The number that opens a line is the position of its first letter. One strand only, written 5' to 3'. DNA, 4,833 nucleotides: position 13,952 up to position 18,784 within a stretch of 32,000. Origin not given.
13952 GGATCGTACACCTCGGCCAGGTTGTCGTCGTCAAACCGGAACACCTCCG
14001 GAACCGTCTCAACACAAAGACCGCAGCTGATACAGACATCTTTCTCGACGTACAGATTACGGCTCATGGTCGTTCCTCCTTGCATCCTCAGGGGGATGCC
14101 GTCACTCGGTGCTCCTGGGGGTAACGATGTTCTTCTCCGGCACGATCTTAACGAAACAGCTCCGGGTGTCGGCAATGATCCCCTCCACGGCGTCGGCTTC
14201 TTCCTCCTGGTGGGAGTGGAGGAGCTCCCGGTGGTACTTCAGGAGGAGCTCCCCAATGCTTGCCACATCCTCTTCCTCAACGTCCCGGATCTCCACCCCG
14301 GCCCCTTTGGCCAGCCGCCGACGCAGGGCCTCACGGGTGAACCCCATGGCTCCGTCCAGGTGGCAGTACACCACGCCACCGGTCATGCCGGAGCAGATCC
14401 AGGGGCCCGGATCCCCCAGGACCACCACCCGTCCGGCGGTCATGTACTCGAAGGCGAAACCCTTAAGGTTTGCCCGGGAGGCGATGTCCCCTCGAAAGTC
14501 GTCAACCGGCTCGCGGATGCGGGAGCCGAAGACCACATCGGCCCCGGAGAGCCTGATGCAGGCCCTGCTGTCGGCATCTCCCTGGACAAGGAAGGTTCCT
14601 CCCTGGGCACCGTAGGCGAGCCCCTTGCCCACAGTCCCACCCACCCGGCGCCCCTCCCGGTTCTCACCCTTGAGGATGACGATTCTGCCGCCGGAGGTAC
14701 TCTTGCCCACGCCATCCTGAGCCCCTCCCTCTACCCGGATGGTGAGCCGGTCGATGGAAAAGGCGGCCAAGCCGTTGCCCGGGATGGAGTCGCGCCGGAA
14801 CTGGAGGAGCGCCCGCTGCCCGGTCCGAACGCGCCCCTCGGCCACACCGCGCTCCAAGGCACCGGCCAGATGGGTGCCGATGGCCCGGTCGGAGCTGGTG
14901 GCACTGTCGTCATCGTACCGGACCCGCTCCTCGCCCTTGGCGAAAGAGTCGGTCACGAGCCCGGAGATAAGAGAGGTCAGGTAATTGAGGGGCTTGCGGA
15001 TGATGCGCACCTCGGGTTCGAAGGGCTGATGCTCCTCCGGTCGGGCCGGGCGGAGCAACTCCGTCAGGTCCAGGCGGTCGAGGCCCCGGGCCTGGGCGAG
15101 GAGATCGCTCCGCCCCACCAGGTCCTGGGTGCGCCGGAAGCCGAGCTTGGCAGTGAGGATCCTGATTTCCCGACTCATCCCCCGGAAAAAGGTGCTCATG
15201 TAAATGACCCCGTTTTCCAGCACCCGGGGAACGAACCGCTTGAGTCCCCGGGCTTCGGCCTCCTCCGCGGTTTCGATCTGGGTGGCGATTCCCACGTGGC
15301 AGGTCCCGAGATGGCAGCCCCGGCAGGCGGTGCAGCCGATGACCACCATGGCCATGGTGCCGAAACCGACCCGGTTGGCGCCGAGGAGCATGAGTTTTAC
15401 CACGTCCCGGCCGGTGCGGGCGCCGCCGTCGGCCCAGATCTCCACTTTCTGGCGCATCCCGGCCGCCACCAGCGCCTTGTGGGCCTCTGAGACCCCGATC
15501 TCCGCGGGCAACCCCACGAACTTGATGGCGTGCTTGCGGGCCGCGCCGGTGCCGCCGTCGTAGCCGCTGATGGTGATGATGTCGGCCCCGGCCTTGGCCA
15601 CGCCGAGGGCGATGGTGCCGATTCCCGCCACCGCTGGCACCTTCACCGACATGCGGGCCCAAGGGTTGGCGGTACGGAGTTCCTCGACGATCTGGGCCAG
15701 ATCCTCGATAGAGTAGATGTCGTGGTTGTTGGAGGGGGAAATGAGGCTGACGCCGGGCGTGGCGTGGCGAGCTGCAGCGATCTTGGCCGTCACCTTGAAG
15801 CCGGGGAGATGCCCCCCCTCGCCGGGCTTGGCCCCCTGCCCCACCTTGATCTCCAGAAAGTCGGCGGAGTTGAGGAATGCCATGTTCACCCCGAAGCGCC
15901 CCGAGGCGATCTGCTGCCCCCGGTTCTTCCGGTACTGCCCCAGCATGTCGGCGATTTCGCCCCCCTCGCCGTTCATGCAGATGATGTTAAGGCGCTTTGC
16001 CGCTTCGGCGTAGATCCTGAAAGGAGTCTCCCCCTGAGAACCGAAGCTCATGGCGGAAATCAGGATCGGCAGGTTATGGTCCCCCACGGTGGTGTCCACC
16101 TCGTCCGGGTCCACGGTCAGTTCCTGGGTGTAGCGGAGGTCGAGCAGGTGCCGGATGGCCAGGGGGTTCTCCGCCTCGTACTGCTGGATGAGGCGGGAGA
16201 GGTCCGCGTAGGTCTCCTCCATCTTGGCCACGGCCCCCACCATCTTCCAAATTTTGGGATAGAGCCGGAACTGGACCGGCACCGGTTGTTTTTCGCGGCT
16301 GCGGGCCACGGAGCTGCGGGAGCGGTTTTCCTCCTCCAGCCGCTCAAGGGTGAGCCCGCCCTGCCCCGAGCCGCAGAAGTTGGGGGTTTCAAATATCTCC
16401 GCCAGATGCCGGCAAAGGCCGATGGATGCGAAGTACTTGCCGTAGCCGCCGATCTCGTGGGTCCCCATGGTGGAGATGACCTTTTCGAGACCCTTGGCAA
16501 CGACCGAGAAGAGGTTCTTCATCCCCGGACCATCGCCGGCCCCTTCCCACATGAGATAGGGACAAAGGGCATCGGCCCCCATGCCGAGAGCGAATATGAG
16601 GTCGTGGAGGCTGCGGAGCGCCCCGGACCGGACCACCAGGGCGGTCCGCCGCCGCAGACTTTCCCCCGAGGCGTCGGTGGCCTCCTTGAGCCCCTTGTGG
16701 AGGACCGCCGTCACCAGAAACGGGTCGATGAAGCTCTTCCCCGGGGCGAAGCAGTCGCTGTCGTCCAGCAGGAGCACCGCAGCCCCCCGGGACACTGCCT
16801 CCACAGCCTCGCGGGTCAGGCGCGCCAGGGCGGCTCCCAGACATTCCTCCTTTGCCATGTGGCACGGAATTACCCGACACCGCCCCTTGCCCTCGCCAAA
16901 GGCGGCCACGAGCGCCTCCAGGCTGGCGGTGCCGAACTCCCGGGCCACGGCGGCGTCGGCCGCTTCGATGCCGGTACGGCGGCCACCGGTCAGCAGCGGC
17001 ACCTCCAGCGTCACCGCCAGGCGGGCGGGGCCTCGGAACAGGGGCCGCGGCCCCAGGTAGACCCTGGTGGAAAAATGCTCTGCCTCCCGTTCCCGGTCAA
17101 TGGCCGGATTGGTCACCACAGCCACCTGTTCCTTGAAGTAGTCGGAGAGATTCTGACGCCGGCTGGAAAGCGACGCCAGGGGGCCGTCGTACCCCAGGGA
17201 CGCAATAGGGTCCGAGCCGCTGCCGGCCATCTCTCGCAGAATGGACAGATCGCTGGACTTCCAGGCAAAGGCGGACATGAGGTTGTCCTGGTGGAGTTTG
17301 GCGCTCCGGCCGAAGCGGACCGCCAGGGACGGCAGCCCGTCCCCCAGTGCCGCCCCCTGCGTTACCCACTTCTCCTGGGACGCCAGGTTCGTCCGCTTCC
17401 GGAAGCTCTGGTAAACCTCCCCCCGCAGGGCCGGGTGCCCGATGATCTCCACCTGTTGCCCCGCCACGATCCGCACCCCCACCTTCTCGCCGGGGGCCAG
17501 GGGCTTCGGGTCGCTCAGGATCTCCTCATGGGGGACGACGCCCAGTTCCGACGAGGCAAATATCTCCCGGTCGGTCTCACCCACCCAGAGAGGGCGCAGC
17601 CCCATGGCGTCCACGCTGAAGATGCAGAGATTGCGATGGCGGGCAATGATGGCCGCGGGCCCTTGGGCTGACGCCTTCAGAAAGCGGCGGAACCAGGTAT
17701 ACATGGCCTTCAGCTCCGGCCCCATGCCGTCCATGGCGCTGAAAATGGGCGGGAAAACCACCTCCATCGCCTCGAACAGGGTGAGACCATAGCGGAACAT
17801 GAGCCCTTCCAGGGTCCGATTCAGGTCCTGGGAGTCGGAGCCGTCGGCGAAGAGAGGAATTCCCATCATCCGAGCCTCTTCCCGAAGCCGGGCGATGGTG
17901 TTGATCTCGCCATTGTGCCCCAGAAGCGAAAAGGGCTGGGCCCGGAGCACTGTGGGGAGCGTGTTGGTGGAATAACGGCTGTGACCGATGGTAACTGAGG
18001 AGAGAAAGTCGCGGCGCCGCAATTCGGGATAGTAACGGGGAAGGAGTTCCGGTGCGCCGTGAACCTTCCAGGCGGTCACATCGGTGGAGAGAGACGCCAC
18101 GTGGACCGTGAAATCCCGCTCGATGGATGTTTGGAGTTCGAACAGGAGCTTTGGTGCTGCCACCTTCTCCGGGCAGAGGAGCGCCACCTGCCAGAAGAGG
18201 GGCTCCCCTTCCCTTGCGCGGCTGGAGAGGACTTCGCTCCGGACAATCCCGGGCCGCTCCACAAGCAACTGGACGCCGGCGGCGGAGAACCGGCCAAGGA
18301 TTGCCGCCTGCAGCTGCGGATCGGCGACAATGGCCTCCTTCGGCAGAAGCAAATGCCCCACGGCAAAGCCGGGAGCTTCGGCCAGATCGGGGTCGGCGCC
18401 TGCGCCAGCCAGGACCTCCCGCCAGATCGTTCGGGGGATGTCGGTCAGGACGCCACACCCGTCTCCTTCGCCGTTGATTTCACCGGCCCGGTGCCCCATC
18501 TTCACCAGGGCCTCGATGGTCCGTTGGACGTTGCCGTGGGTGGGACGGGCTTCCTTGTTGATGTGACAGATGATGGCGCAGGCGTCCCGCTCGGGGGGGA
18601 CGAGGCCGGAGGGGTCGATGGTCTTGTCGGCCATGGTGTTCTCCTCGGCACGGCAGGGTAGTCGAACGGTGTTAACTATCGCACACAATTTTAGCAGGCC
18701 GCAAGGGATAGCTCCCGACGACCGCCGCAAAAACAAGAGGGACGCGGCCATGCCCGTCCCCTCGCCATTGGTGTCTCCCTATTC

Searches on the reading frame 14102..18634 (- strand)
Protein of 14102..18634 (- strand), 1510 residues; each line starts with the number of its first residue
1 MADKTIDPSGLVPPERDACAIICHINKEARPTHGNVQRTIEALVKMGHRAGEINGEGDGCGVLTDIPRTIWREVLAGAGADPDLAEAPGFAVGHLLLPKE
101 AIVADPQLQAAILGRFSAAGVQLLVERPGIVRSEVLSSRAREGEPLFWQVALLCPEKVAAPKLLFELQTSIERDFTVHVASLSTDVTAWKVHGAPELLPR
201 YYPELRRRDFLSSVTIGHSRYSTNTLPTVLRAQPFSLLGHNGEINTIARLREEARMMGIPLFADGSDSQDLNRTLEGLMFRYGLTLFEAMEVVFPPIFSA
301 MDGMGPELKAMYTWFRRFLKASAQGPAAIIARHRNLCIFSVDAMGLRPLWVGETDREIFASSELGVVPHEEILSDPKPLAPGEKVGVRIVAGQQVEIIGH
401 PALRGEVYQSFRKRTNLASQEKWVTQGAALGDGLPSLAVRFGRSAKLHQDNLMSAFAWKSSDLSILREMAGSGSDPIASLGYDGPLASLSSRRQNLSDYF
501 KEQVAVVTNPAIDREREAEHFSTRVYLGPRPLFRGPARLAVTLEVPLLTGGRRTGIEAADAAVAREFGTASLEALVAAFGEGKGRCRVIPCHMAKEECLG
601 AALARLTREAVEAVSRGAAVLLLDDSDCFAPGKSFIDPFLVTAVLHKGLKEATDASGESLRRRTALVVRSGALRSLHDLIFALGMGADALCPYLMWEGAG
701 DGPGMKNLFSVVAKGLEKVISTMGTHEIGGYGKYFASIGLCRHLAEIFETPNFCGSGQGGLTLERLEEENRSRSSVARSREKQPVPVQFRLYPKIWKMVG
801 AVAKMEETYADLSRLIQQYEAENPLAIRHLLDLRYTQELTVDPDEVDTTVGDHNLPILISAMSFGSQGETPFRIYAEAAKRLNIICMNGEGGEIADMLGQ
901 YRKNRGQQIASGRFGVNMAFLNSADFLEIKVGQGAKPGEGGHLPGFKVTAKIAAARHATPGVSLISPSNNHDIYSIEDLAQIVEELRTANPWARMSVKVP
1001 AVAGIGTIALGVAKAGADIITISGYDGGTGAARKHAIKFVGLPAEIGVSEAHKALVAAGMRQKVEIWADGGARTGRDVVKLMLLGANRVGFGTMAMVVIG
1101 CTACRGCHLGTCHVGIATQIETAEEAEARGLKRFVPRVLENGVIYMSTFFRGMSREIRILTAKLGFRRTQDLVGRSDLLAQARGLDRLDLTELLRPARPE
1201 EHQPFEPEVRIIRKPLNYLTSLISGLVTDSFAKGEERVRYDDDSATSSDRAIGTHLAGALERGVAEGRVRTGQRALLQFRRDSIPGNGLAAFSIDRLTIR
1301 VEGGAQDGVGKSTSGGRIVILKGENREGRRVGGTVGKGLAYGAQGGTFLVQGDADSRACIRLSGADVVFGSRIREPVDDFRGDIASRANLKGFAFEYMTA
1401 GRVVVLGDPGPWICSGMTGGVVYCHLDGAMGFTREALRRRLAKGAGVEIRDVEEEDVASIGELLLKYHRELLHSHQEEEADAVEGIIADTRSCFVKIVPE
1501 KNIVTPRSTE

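Call 11: search_protein_families(library=pfam, proteins=[window:14102-18634:-])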
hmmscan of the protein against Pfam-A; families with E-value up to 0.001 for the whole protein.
window:14102-18634:- (1510 aa): 6 families
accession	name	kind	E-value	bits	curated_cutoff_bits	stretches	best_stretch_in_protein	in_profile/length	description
PF01645.23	Glu_synthase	-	4.4e-106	355.6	20.4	1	806-1166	17-368/369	Conserved region in glutamate synthase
PF04898.20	Glu_syn_central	-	8.2e-60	203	22.8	1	453-740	3-276/277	Glutamate synthase central domain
PF00310.26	GATase_2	-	5.3e-48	164.2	19.9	1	21-391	5-398/420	Glutamine amidotransferases class-II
PF01493.24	GXGXG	-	2.7e-22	79.7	32.5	1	1247-1431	5-168/190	GXGXG motif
PF01070.24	FMN_dh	-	4.5e-05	23.1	24.9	1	1013-1099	236-309/350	FMN-dependent dehydrogenase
PF13522.11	GATase_6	-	5.4e-05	23.7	27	0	213-273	11-75/130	Glutamine amidotransferase domain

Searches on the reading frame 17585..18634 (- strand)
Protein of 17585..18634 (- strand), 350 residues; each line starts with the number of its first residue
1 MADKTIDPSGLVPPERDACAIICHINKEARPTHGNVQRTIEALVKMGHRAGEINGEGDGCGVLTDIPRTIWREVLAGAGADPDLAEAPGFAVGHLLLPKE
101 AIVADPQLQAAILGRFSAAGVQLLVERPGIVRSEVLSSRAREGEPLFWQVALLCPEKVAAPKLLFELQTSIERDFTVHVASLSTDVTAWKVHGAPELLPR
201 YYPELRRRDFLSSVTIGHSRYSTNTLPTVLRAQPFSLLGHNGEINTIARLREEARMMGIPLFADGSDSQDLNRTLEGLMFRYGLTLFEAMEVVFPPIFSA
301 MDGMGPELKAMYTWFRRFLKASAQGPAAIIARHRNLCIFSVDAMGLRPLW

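Call 12: find_related_loci(query=window:17585-18634:-, collection=genome_contigs, flank=2500)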
Query window:17585-18634:- (350 aa) in genome_contigs; peptide patterns used: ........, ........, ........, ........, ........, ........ (x = any residue, [..] = any of these).
107 stretches matched a pattern; 17 encode a relative of the query (tblastn E <= 1e-3); 17 distinct loci.
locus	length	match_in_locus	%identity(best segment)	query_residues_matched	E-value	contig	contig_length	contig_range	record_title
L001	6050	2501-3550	93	1-350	0e+0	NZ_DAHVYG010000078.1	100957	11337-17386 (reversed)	MAG: Geobacter sp. isolate clean785 k141_449228, whole genome shotgun sequence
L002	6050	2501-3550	91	1-350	0e+0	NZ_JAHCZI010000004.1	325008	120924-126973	Geobacter hydrogenophilus strain DSM 13691 NODE_4_length_325008_cov_239.693830, whole genome shotgun sequence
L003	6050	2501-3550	92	1-350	0e+0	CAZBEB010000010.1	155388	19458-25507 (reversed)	MAG TPA_asm: uncultured Geobacter sp. isolate binchicken_co269_196 genome assembly, contig: NODE_100_length_155388_cov_7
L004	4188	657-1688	79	7-350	0e+0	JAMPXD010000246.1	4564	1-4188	MAG: Geobacteraceae bacterium isolate R2F_R2FSRR_metabat.21 R2F_C12197, whole genome shotgun sequence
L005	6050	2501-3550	76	1-350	0e+0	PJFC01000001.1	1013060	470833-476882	MAG: Geobacter sp. isolate H2geo H2geo_contig_1, whole genome shotgun sequence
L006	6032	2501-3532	78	7-350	0e+0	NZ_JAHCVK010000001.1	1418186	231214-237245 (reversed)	Geomobilimonas luticola strain JCM 17780 NODE_1_length_1418186_cov_221.788490, whole genome shotgun sequence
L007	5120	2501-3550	76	1-350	0e+0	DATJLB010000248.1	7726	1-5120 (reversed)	MAG TPA_asm: Geobacteraceae bacterium isolate SMAG_U15608 k141_2936460, whole genome shotgun sequence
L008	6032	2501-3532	77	7-350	0e+0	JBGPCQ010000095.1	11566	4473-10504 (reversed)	MAG: Geobacteraceae bacterium isolate OBJ_0618_050_45 k141_2802774_length_11566_cov_18.4833, whole genome shotgun sequen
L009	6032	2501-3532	77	7-350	0e+0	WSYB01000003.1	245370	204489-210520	MAG: Geobacteraceae bacterium isolate X3_MetaBAT.27 scaffold_104, whole genome shotgun sequence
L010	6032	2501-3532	75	7-350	4e-176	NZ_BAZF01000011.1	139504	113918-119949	Geobacter sp. OR-1, whole genome shotgun sequence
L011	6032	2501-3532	75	7-350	2e-174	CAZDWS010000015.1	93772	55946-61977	MAG TPA_asm: uncultured Geobacteraceae bacterium isolate SRP302447_co3_257 genome assembly, contig: NODE_642_length_9377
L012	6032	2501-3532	75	7-350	1e-173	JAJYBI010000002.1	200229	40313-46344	MAG: Deltaproteobacteria bacterium isolate BP8.bin75 NODE_68_length_200229_cov_2.326284, whole genome shotgun sequence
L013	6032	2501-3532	78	7-350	0e+0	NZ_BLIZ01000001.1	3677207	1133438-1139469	Geobacter sp. AOG1 scaffold1, whole genome shotgun sequence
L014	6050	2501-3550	90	1-350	0e+0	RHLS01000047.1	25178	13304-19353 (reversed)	MAG: Desulfuromonadales bacterium isolate GT-UBC1 NODE_73_length_25178_cov_47.0653_ID_407539, whole genome shotgun seque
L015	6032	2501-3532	70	7-350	1e-165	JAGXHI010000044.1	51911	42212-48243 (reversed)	MAG: Desulfuromonadales bacterium isolate LH_M59 k141_1040046, whole genome shotgun sequence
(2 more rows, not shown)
